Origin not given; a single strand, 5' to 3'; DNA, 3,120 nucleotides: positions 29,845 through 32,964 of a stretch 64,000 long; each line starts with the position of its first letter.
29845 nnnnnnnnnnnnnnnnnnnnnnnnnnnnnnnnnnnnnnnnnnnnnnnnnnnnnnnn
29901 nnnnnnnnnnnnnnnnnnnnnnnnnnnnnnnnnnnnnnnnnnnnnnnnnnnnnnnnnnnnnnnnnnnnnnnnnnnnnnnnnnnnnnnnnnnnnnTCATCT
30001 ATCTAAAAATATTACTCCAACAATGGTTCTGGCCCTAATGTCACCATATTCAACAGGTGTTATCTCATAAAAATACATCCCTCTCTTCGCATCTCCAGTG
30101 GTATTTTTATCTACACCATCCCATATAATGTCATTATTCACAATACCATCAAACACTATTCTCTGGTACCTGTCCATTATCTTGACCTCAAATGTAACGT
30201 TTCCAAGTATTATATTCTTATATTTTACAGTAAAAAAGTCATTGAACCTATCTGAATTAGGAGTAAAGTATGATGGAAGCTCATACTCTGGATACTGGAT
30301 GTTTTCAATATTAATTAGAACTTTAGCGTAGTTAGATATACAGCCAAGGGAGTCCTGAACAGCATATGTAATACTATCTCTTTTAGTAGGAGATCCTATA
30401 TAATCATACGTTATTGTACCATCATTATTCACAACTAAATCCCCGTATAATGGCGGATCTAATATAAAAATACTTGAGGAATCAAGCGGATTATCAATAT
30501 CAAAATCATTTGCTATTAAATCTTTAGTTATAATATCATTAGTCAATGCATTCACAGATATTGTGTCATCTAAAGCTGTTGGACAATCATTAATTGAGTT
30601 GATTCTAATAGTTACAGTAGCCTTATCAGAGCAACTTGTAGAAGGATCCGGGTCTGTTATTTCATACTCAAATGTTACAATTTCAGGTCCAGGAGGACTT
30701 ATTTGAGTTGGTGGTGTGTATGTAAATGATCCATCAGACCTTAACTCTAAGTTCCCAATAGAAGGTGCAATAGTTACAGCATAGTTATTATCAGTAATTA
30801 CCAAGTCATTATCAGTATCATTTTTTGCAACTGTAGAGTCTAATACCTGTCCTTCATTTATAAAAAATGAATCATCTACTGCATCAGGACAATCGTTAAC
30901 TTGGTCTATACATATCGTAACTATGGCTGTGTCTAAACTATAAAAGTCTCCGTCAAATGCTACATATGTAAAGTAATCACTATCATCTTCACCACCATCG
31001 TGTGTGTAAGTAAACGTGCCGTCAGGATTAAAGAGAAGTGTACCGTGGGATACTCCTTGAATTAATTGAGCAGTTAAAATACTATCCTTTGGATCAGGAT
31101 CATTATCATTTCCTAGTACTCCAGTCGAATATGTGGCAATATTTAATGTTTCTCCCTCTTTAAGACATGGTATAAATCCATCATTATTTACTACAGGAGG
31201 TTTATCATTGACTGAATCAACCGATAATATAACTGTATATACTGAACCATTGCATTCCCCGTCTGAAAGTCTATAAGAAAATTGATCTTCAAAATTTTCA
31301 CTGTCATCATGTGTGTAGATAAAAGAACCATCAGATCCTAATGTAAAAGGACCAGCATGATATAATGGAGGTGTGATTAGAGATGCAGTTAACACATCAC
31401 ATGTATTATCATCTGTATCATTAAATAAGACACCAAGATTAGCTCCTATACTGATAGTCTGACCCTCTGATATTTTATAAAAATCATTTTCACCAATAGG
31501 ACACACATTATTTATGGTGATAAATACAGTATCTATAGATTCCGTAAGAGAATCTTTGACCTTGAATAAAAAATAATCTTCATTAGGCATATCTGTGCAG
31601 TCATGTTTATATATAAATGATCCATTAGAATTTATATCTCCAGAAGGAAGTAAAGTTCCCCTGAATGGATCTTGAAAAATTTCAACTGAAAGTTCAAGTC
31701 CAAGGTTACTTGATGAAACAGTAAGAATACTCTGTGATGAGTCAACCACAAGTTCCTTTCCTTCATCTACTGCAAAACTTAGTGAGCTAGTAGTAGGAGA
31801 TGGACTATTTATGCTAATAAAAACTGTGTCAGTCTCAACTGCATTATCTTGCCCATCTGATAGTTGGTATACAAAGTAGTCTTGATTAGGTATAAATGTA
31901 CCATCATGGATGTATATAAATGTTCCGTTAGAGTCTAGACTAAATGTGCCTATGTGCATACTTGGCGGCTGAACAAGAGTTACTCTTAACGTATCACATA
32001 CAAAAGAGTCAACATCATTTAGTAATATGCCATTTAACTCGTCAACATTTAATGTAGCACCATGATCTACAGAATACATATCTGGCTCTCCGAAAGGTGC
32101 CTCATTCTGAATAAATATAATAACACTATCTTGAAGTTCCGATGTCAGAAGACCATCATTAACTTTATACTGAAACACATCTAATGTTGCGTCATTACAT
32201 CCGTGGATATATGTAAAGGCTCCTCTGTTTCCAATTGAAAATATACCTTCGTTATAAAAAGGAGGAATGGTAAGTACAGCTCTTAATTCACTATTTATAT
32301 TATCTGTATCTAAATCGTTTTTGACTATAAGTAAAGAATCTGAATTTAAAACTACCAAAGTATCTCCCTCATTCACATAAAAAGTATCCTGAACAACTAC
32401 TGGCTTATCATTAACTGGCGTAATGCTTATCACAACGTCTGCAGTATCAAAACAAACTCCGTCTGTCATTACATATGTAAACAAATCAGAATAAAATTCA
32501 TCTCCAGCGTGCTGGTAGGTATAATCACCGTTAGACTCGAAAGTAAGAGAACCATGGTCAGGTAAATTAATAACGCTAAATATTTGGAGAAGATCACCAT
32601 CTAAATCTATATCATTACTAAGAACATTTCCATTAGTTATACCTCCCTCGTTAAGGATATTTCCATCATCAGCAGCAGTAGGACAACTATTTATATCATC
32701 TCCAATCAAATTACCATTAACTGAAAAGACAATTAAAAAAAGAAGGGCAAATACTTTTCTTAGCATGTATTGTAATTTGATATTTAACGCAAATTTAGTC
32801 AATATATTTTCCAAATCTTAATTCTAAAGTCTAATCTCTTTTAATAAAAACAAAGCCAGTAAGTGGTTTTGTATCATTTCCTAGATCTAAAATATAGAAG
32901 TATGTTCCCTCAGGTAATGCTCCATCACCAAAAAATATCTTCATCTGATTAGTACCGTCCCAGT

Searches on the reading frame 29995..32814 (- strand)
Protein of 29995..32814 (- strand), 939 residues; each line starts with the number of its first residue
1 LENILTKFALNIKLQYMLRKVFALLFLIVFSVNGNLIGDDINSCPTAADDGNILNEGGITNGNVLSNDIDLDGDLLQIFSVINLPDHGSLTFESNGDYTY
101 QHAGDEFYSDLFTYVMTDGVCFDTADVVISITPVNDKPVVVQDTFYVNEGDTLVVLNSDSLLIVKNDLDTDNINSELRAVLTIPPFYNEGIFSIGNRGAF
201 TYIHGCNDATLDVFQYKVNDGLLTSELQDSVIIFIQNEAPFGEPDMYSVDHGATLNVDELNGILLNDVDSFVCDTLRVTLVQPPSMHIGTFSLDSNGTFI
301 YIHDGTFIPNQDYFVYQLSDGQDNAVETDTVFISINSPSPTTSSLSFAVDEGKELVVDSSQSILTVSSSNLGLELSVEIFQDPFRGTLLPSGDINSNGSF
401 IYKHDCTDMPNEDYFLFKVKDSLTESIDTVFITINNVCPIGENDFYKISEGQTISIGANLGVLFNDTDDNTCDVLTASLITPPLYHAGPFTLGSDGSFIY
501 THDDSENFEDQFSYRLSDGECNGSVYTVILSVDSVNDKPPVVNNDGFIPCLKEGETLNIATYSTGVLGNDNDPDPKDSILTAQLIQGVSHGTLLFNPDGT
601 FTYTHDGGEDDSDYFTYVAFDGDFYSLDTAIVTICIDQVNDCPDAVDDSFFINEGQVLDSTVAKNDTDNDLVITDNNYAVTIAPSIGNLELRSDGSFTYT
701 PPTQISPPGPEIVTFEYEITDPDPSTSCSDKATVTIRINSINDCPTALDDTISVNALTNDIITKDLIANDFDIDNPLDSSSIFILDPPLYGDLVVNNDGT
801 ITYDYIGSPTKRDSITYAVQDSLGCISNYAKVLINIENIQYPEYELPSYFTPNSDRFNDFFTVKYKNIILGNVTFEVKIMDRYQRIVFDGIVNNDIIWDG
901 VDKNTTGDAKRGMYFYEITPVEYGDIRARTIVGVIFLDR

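Call 46: search_protein_families(library=pfam, max_evalue=0.001, proteins=[window:29995-32814:-])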
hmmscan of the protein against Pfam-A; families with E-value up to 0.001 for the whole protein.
window:29995-32814:- (939 aa): 5 families
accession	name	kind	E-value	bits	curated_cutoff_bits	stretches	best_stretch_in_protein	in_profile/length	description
PF17803.7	Cadherin_4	-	4.1e-77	255.1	25.1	7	732-803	1-71/71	Bacterial cadherin-like domain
PF17963.7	Big_9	-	1.4e-69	231.5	23.6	7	42-129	1-88/89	Bacterial Ig domain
PF17892.7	Cadherin_5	-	1.7e-38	130.8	26.5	5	59-130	24-96/98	Cadherin-like domain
PF16184.11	Cadherin_3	-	8.1e-09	35.9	25.5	0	496-527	70-101/106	Cadherin-like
PF13585.12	CHU_C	-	2.5e-08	34.3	27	1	845-920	2-72/86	CHU_C Type IX secretion signal domain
